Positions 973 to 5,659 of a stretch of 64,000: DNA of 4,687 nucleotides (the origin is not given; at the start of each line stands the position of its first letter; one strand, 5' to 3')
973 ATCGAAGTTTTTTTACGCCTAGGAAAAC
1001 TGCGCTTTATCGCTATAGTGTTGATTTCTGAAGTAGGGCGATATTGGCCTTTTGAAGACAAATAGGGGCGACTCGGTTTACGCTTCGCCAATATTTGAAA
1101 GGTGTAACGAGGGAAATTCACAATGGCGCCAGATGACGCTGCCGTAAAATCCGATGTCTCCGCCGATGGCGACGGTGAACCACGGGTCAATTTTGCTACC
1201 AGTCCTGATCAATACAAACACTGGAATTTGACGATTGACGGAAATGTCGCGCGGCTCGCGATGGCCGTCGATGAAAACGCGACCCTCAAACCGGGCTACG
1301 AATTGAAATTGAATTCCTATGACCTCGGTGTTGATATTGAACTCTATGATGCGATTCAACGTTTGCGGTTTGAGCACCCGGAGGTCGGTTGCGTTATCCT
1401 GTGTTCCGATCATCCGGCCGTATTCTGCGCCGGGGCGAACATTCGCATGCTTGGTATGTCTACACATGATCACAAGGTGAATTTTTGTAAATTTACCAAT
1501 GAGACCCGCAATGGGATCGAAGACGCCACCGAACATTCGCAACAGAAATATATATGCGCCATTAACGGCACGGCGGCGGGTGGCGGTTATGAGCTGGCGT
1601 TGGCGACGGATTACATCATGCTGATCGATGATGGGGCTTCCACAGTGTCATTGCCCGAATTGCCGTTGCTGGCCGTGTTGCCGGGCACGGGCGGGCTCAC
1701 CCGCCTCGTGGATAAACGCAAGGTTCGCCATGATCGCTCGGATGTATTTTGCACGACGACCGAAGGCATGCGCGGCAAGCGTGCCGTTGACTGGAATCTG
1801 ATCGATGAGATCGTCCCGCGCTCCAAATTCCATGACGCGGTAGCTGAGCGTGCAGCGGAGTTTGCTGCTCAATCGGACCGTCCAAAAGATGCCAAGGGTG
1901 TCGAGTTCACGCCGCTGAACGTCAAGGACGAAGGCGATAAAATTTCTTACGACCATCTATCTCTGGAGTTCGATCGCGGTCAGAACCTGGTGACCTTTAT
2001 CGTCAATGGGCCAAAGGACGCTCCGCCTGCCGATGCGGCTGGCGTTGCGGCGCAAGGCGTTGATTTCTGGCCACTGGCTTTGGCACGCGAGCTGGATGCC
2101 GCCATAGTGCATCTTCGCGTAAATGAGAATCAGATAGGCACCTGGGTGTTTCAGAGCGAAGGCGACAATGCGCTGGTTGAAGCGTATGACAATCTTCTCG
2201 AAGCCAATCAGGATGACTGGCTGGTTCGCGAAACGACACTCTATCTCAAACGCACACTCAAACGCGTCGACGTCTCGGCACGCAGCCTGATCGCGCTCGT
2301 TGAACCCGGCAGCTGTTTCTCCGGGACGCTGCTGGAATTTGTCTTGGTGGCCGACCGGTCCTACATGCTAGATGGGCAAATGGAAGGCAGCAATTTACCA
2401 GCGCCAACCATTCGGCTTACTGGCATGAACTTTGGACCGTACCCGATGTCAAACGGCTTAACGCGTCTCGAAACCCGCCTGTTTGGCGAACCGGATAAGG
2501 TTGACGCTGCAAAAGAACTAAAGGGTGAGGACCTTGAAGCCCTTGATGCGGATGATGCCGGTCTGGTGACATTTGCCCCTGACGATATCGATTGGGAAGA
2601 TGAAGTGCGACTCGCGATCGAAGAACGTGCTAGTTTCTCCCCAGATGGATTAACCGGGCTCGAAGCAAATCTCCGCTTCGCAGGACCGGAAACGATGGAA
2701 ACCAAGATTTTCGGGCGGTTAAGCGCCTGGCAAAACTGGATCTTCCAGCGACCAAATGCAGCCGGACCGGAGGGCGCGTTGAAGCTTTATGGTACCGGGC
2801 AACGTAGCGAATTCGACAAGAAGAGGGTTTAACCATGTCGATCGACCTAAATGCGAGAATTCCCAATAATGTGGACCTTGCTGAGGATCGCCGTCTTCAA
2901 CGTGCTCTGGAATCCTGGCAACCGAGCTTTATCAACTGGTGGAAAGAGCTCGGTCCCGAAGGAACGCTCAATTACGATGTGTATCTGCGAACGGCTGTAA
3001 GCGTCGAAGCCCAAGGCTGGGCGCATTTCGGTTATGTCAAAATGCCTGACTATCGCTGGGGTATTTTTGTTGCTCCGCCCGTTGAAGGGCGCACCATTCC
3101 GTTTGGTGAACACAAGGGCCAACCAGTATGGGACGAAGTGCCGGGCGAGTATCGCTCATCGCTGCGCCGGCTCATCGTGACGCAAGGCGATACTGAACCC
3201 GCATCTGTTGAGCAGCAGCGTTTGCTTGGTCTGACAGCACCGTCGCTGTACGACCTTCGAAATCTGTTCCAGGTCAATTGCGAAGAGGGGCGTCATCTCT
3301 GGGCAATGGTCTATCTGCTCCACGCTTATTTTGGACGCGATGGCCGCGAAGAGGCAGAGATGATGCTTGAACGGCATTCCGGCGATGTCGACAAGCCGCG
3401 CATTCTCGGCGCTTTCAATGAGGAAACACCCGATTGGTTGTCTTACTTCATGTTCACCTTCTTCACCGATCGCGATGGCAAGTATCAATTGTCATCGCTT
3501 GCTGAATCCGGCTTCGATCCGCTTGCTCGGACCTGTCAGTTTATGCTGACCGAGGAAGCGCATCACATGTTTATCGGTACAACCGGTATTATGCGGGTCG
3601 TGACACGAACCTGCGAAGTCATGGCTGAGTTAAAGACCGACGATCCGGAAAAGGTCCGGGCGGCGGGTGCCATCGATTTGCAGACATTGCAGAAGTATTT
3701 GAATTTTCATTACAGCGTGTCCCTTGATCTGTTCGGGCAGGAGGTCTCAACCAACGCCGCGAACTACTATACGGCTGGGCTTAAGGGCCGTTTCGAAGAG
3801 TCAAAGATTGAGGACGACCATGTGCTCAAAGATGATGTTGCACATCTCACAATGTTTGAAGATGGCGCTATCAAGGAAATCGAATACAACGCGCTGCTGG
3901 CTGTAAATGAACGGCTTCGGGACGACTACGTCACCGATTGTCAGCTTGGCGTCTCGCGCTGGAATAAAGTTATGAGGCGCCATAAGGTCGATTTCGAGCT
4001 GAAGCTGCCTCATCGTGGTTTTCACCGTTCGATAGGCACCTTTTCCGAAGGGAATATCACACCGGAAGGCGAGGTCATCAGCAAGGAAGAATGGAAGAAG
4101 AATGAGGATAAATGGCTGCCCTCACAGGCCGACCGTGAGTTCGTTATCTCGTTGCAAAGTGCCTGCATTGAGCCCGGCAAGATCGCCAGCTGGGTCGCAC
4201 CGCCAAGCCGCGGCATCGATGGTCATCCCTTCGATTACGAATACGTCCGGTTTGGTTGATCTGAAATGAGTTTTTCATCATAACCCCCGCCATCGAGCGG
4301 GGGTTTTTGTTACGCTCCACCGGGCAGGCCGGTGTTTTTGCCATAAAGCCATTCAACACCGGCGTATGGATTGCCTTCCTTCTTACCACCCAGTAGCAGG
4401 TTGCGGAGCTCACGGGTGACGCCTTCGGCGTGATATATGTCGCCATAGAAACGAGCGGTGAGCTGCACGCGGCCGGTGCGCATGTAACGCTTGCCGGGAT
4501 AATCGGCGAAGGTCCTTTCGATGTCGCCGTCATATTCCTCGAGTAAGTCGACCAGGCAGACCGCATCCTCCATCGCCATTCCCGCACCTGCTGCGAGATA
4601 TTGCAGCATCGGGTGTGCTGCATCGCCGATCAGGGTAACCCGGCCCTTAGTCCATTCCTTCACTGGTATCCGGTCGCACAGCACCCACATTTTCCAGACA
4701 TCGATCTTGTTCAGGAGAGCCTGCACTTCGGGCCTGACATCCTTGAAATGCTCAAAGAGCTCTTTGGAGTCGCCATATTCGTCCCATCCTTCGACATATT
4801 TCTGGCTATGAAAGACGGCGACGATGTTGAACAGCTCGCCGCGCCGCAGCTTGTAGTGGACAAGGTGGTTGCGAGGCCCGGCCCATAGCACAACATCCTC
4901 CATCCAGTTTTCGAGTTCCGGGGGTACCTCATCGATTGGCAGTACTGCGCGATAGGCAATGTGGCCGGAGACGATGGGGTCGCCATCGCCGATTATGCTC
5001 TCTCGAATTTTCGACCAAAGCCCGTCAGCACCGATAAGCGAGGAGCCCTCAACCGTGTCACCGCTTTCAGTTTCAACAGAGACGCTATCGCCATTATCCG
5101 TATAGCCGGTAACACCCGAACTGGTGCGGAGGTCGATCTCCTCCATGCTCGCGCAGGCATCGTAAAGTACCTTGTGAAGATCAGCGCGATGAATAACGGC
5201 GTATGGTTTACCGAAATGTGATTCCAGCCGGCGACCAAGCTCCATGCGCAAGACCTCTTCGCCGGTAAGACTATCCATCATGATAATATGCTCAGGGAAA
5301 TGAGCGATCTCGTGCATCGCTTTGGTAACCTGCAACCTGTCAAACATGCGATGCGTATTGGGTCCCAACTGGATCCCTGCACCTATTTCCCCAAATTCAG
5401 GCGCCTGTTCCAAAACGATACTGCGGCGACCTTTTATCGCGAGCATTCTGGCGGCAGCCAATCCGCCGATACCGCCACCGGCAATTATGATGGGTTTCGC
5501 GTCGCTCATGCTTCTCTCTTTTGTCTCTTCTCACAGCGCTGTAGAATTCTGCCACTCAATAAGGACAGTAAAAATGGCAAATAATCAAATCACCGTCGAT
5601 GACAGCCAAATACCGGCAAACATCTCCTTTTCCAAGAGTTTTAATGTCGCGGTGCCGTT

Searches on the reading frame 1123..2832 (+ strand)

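Call 10: search_protein_families(library=pfam, proteins=[window:1123-2832:+], max_evalue=0.00001)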
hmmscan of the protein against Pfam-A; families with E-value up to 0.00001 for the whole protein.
window:1123-2832:+ (569 aa): 2 families
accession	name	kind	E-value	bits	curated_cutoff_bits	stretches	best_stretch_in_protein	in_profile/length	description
PF00378.25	ECH_1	-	2.4e-23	83.2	27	1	63-251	17-194/251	Enoyl-CoA hydratase/isomerase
PF16113.10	ECH_2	-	5.6e-09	36.4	27.2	1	62-247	11-187/335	Enoyl-CoA hydratase/isomerase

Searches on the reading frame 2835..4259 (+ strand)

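Call 10: search_protein_families(library=pfam, proteins=[window:2835-4259:+], max_evalue=0.00001)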
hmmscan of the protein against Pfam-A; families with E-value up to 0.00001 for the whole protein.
window:2835-4259:+ (474 aa): 1 family
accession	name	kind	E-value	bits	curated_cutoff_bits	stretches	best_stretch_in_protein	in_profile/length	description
PF05138.18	PaaA_PaaC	-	1.2e-06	28.4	28.5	1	102-261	10-165/263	Phenylacetic acid catabolic protein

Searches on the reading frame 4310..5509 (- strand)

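Call 10: search_protein_families(library=pfam, proteins=[window:4310-5509:-], max_evalue=0.00001)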
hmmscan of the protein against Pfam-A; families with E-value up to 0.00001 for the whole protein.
window:4310-5509:- (399 aa): 2 families
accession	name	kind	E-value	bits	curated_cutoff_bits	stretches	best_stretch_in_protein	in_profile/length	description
PF01494.25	FAD_binding_3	-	3.6e-23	82.8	22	1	7-323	4-318/349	FAD binding domain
PF01266.30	DAO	-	3.9e-06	27.1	27.9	0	7-41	2-36/353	FAD dependent oxidoreductase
